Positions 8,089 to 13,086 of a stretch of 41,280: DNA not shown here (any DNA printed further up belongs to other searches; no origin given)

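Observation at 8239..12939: Megaprotein joining an AMP-forming acyl-CoA synthetase, about 800 aa of dark sequence and a C-terminal GNAT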

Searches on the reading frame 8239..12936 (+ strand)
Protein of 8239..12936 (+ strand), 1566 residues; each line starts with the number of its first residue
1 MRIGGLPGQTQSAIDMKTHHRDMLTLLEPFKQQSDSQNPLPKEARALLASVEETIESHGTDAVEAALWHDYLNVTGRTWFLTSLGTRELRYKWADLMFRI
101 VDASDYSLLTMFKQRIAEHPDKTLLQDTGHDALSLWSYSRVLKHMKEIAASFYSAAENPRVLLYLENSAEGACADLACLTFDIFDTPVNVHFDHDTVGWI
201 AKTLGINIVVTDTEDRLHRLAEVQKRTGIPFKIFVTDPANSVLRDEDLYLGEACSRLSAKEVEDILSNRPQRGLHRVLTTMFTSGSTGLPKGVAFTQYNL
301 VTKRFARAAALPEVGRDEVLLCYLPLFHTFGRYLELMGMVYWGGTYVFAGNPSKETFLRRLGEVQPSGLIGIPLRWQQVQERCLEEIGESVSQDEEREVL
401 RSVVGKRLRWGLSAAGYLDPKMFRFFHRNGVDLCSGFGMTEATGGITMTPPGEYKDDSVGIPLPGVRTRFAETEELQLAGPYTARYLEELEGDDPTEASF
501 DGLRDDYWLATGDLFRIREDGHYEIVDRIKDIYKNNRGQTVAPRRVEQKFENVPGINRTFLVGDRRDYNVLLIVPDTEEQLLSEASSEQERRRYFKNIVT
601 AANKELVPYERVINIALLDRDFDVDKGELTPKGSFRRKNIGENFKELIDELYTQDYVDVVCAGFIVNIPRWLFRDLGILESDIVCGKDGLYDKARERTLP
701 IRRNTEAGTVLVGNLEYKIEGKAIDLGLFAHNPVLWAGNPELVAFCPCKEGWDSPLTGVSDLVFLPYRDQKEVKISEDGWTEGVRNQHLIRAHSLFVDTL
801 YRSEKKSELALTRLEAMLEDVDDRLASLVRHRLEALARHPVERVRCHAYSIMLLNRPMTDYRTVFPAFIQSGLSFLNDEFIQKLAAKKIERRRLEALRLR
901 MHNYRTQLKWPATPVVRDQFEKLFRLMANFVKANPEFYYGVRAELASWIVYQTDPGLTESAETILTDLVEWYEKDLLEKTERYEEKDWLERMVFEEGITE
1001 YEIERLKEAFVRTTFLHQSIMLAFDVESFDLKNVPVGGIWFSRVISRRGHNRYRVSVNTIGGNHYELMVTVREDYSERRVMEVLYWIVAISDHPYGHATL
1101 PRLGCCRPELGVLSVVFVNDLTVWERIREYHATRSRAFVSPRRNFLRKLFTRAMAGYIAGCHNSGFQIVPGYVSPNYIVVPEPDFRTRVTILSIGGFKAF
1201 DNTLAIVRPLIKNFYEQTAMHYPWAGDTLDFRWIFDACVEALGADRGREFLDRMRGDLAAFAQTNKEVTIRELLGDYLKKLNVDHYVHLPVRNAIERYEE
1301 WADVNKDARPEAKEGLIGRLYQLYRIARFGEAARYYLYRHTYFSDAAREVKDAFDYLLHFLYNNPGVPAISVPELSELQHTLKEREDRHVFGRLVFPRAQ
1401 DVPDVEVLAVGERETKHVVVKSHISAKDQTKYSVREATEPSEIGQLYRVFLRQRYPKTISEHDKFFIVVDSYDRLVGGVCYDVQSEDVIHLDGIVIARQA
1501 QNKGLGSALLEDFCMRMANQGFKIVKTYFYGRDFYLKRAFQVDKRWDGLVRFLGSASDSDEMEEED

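Call 5: search_protein_families(library=pfam, proteins=[window:8239-12936:+], max_evalue=1)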
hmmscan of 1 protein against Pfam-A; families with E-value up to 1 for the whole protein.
window:8239-12936:+ (1566 aa): 6 families
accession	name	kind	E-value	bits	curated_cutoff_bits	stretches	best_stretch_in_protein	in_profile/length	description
PF00501.34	AMP-binding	-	2.1e-47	162.2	29.9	1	112-477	1-362/384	AMP-binding enzyme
PF23562.2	AMP-binding_C_3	-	4.4e-11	43.7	20.8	1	537-654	8-122/124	AMP-binding enzyme C-terminal domain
PF00583.31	Acetyltransf_1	-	9.9e-09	35.9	20.7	1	1454-1526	24-97/116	Acetyltransferase (GNAT) family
PF13508.13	Acetyltransf_7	-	3.5e-06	27.7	27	1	1463-1541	3-83/84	Acetyltransferase (GNAT) domain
PF13673.13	Acetyltransf_10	-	4.1e-06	27.2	23.6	1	1442-1542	9-109/128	Acetyltransferase (GNAT) domain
PF14542.12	Acetyltransf_CG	-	0.00048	20.6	30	1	1465-1527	2-63/80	GCN5-related N-acetyl-transferase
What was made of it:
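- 12451..12903 (+): GNAT acyltransferase domain, aa 1405-1555, with the CoA pyrophosphate-binding motif Q1501-NKGLG-1506. G1444, G1478 and R1516 are invariant. Pfam (call 5).
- On ANL superfamily (AMP-forming acyl-CoA synthetases / adenylate-forming enzymes): PF23562 scores 43.7 bits against 20.8 (call 5). No carrier-protein domain was detected (call 5).
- On GNAT superfamily: PF00583 scores 35.9 bits against a cut-off of 20.7 (call 5).
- Closest known: Helical-plus-kinase core of PI3K and PIKK enzymes. Different: No DRH or DFG motifs and no PI3_PI4_kinase Pfam match (call 5).
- Checked: Pfam (call 5, numbering from M8239):
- ANL and GNAT domains score well above the Pfam cut-offs (call 5). 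There are no CoA_binding, Succ_CoA_lig or ATP-grasp matches (call 5).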

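Call 6: search_protein_families(library=ncbifam, proteins=[window:8239-12936:+], max_evalue=1)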
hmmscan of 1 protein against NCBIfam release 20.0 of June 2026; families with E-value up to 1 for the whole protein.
window:8239-12936:+ (1566 aa): 88 families (the best 25 are shown)
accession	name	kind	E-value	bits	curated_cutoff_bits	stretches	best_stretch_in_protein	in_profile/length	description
NF004837.0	PRK06187.1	subfamily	1.7e-38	132.2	476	1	107-563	9-455/531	long-chain-fatty-acid--CoA ligase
NF038343.1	ligase_FadD11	exception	3.6e-31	108.2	950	2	401-655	321-584/585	fatty acid--CoA ligase FadD11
NF004114.0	PRK05605.1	equivalog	6.7e-26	90.7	766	1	267-567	213-506/575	long-chain-fatty-acid--CoA ligase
NF041592.1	carboxyl_red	equivalog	4.8e-25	87.4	1300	1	134-654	76-621/1160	carboxylic acid reductase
NF005702.0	PRK07514.1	subfamily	1.6e-23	82.8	558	1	108-563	5-433/506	malonyl-CoA synthase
NF006182.0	PRK08316.1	subfamily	4e-23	81.7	663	2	108-376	13-271/523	fatty acyl-CoA synthetase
NF009232.0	PRK12582.1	subfamily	1.5e-22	79.6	777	1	104-655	47-616/624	acyl-CoA synthetase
NF006181.0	PRK08314.1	subfamily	2e-22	79.1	705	1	104-568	22-490/563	long-chain-fatty-acid--CoA ligase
NF005714.0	PRK07529.1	subfamily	4.8e-22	78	632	2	409-560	341-505/640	acyl-CoA synthetase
NF004808.0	PRK06155.1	equivalog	1.3e-21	76.5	722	1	103-557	18-449/542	ATP-dependent acyl-CoA ligase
NF005801.1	PRK07656.1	equivalog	1.5e-21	76.6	657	1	137-563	28-436/500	FadD3 family acyl-CoA ligase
TIGR01923.1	menE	equivalog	2.8e-21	75.9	330.15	1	138-564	2-382/442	o-succinylbenzoate--CoA ligase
NF005858.0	PRK07787.1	subfamily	8.2e-21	74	575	1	279-563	133-407/471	acyl-CoA synthetase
NF006134.1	PRK08279.1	equivalog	1.2e-20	73.6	625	2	99-359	37-291/605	long-chain-acyl-CoA synthetase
TIGR01733.1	AA-adenyl-dom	subfamily_domain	1.5e-19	70.1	317.4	1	137-558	1-406/409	amino acid adenylation domain-containing protein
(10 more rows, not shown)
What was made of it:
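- Closest known: Long-chain/FadD11-type acyl-CoA synthetases and CAR adenylation domains. Different: All NCBIfam scores are far below the family cut-offs, for example 132 bits against 476 (call 6).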

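Call 54: search_protein_families(library=padloc, proteins=[window:8239-12936:+], max_evalue=0.01)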
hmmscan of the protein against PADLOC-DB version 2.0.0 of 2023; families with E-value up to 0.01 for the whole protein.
window:8239-12936:+ (1566 aa): 0 families
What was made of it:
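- Tried and rejected: Anti-phage defence role: no PADLOC match (call 54).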
